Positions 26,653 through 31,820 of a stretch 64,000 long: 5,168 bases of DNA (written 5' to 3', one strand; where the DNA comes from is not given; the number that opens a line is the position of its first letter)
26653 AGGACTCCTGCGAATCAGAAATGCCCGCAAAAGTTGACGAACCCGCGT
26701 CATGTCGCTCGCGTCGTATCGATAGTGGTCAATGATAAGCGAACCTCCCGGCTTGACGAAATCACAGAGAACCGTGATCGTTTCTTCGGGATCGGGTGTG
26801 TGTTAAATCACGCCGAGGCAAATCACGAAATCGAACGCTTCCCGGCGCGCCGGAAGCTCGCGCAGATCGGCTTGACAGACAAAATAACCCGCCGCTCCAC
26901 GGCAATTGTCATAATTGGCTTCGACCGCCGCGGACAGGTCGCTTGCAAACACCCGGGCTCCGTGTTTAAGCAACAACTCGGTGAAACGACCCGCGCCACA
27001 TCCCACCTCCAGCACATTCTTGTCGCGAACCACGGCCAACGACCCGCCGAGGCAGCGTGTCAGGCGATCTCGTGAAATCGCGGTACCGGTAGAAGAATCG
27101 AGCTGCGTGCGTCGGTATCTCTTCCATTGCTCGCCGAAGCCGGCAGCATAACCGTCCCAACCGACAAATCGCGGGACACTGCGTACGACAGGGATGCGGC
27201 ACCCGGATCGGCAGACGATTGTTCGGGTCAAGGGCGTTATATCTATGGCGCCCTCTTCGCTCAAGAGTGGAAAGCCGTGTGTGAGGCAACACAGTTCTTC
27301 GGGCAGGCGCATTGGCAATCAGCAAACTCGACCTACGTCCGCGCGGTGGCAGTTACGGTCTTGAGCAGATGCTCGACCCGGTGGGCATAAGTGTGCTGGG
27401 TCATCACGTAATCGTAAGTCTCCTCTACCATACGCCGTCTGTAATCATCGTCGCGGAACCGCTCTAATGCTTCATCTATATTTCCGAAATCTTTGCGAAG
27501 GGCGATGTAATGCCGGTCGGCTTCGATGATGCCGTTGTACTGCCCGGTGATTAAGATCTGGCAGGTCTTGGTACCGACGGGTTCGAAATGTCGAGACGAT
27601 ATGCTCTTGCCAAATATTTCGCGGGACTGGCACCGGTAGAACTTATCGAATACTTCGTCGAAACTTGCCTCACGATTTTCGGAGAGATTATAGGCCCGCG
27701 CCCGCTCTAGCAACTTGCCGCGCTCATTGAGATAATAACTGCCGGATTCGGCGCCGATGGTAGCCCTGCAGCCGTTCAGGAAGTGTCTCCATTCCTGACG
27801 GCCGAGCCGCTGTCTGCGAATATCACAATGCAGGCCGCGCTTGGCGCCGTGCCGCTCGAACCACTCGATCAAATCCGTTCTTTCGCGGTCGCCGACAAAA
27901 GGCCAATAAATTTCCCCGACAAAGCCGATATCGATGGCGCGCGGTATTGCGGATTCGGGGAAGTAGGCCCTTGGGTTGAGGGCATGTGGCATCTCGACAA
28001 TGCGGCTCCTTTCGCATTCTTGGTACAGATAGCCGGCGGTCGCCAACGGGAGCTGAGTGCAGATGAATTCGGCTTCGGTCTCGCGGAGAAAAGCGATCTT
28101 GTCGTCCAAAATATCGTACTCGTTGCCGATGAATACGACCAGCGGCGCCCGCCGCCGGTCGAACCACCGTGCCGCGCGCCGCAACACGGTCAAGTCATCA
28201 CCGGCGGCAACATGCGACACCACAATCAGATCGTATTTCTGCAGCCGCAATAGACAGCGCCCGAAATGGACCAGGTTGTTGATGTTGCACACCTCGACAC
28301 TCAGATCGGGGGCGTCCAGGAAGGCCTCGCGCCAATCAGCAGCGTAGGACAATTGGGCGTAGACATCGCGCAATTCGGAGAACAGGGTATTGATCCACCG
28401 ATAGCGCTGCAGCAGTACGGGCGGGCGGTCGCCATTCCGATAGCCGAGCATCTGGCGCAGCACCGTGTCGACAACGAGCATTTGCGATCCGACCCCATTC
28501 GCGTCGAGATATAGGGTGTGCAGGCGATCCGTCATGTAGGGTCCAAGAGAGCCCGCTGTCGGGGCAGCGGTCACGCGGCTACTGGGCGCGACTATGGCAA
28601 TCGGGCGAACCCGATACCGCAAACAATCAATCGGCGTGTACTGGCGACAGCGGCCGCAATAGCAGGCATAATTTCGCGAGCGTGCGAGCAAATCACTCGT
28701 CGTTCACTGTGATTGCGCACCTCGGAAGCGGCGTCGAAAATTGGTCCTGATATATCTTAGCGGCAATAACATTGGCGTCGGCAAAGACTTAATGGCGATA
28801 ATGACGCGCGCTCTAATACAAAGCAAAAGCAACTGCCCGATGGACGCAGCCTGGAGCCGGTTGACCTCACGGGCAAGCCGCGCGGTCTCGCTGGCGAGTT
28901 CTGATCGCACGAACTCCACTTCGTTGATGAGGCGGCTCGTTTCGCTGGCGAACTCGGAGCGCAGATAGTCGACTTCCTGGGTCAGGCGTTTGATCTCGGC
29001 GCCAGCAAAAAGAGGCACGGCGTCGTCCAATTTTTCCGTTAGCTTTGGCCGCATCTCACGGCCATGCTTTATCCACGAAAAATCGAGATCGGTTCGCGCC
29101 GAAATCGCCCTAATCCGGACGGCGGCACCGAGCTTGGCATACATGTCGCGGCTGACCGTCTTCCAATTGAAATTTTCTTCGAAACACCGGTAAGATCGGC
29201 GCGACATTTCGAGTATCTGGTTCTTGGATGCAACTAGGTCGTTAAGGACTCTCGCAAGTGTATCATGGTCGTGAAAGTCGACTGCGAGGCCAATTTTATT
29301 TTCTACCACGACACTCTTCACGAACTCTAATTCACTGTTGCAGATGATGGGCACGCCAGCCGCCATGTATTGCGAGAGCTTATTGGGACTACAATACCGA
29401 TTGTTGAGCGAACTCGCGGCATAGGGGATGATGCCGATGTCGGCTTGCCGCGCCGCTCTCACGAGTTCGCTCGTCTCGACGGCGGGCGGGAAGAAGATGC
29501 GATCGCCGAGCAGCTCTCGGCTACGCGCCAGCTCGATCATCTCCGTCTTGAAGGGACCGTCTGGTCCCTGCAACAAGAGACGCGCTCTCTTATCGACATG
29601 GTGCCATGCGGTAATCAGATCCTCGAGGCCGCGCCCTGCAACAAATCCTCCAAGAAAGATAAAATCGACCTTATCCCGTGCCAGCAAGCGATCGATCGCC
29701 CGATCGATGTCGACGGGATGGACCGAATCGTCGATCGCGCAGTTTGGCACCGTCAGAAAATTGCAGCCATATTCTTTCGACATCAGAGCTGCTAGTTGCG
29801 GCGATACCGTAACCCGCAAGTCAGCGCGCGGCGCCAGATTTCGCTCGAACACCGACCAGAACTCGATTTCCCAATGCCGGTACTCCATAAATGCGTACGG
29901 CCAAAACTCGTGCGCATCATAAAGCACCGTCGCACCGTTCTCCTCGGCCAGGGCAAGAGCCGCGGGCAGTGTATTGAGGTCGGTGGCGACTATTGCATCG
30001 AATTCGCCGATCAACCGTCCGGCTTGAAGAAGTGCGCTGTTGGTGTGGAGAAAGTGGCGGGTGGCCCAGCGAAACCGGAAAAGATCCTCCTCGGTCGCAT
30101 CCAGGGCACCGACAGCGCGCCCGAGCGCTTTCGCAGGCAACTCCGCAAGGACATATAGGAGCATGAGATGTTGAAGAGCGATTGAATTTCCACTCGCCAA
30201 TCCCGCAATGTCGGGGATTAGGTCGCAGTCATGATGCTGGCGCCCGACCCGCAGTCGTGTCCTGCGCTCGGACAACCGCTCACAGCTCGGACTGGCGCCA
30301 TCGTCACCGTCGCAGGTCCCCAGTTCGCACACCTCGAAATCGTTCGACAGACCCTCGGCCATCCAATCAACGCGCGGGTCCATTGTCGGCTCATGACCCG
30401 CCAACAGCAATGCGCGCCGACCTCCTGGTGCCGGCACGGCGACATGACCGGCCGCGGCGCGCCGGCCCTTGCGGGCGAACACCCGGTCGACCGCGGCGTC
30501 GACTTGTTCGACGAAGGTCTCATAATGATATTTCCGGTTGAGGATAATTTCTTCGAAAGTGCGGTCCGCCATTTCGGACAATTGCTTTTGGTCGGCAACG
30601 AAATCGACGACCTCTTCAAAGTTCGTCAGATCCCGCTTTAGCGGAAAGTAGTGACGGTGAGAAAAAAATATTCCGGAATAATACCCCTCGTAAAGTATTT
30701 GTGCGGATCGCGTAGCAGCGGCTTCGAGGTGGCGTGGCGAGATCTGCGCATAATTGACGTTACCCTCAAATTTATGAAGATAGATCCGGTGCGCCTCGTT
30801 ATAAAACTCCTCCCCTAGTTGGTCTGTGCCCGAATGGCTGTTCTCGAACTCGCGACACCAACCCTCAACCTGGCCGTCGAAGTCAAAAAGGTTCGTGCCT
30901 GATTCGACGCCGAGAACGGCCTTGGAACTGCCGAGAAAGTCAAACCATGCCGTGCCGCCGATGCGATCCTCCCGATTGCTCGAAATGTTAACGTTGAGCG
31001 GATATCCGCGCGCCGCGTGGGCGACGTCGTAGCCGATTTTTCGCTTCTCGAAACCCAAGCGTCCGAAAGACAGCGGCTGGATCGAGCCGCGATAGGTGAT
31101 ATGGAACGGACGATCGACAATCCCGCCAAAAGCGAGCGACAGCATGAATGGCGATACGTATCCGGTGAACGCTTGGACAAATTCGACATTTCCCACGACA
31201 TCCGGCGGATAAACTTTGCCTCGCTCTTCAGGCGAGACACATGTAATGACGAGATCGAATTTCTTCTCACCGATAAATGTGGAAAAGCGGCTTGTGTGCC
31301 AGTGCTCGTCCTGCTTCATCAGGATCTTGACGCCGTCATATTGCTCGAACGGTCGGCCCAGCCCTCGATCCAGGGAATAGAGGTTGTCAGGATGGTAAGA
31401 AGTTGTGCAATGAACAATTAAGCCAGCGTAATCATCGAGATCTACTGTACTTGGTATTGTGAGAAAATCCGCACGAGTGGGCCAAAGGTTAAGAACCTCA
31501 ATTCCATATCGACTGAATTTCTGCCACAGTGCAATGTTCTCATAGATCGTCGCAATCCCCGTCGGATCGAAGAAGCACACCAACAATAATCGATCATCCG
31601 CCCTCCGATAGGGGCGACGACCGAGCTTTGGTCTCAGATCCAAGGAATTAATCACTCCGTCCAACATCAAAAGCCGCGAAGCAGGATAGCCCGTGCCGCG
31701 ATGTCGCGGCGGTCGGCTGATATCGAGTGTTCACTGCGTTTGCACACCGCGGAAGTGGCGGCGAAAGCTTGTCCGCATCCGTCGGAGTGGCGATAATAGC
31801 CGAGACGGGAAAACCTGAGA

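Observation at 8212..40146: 32-kb single-strand glycan locus with an enzyme combination I cannot map to any described polysaccharide pathway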

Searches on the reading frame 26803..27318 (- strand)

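Call 5: search_protein_families(library=pfam, proteins=[window:26803-27318:-], max_evalue=0.01)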
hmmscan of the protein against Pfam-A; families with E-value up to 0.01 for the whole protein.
window:26803-27318:- (171 aa): 7 families
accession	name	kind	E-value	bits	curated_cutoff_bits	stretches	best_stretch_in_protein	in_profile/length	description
PF08241.18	Methyltransf_11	-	5e-11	43.5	21.2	1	103-170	1-69/95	Methyltransferase domain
PF13649.12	Methyltransf_25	-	2.1e-10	41.6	27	1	102-169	1-72/97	Methyltransferase domain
PF08242.18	Methyltransf_12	-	5.3e-07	30.7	30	1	103-171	1-75/98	Methyltransferase domain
PF13489.12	Methyltransf_23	-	7.8e-07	29.4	27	1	97-171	21-91/164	Methyltransferase domain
PF13847.12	Methyltransf_31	-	5.5e-05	23.3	27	1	99-170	4-83/145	Methyltransferase domain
PF01728.25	FtsJ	-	0.00012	22.5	24.1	1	98-167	21-97/181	FtsJ-like methyltransferase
PF05401.17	NodS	-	0.0039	17.5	24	1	83-169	28-114/201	Nodulation protein S (NodS)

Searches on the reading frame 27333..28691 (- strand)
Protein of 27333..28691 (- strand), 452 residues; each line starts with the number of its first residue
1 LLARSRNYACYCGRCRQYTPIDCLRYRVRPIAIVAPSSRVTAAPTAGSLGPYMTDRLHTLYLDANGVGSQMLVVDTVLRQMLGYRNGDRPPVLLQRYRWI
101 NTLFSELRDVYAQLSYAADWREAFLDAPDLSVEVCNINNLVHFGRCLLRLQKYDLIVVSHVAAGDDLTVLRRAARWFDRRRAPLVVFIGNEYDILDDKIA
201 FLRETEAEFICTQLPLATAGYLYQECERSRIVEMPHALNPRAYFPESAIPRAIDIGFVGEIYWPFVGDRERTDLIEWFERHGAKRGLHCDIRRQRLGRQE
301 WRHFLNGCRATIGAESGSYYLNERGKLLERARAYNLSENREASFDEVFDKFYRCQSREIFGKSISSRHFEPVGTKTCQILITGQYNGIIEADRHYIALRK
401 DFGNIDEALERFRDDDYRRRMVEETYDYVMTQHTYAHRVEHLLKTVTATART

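Call 5: search_protein_families(library=pfam, proteins=[window:27333-28691:-], max_evalue=0.01)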
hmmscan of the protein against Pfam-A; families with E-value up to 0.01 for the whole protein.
window:27333-28691:- (452 aa): 1 family
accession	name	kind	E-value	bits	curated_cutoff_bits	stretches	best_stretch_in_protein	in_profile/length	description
PF13524.12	Glyco_trans_1_2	-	2.1e-06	28.2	25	1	353-443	55-143/144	Glycosyl transferase-like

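Call 68: search_protein_families(library=ncbifam, proteins=[window:27333-28691:-], max_evalue=0.00001)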
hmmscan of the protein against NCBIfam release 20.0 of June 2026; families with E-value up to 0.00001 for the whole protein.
window:27333-28691:- (452 aa): 0 families

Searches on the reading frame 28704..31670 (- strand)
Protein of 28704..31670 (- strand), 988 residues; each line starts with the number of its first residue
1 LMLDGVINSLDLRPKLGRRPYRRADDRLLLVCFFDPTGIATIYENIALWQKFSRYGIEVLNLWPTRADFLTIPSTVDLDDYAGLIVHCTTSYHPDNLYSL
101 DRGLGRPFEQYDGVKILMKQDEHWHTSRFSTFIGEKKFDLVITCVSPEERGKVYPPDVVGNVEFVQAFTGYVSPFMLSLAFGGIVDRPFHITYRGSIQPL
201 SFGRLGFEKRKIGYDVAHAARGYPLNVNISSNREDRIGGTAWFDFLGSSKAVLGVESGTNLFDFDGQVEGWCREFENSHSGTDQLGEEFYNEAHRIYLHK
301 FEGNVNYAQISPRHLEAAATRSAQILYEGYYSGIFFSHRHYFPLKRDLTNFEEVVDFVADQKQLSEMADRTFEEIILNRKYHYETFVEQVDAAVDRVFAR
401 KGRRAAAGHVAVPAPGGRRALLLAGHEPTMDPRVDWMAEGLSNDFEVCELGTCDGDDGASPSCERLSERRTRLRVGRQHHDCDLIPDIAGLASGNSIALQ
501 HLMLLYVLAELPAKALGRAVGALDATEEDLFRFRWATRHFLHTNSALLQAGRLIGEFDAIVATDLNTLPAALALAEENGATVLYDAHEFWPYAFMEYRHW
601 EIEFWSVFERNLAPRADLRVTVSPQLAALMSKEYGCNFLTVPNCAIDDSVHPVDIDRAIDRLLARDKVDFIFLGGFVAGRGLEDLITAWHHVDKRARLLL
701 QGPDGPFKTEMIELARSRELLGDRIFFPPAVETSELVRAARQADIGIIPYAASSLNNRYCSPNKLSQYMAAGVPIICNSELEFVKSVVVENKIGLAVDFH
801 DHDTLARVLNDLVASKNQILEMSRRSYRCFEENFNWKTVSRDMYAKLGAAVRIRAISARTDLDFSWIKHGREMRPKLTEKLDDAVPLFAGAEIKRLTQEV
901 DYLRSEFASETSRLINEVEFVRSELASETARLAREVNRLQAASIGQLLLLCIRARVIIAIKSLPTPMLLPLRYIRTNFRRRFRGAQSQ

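Call 5: search_protein_families(library=pfam, proteins=[window:28704-31670:-], max_evalue=0.01)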
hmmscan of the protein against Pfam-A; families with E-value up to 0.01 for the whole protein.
window:28704-31670:- (988 aa): 5 families
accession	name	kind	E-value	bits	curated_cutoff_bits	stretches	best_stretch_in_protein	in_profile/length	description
PF00534.26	Glycos_transf_1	-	6.2e-13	49.1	26.4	1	665-824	13-167/172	Glycosyl transferases group 1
PF13692.12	Glyco_trans_1_4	-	1.3e-11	45.4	27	1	669-813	3-140/142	Glycosyl transferases group 1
PF13579.12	Glyco_trans_4_4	-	2.2e-07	31.8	29.7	1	540-635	53-146/158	Glycosyl transferase 4-like domain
PF13524.12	Glyco_trans_1_2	-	3.9e-07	30.5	25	0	726-841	30-140/144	Glycosyl transferase-like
PF13439.12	Glyco_transf_4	-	6.1e-06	26.8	28.5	1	533-644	47-164/170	Glycosyltransferase Family 4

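Call 68: search_protein_families(library=ncbifam, proteins=[window:28704-31670:-], max_evalue=0.00001)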
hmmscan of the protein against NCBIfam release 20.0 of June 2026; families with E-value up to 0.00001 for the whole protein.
window:28704-31670:- (988 aa): 3 families
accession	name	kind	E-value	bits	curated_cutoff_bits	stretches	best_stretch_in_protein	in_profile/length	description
NF047676.1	TeichurnBiosyTuaH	equivalog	2.6e-08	33.1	550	1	684-845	230-382/384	teichuronic acid biosynthesis protein TuaH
TIGR04063.1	stp3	hypoth_equivalog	1.4e-07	30.7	442.05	1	571-839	108-384/397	TIGR04063 family PEP-CTERM/XrtA system glycosyltransferase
TIGR02149.1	glgA_Coryne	subfamily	3.1e-06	26.6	302.4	1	663-842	200-382/391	glycogen synthase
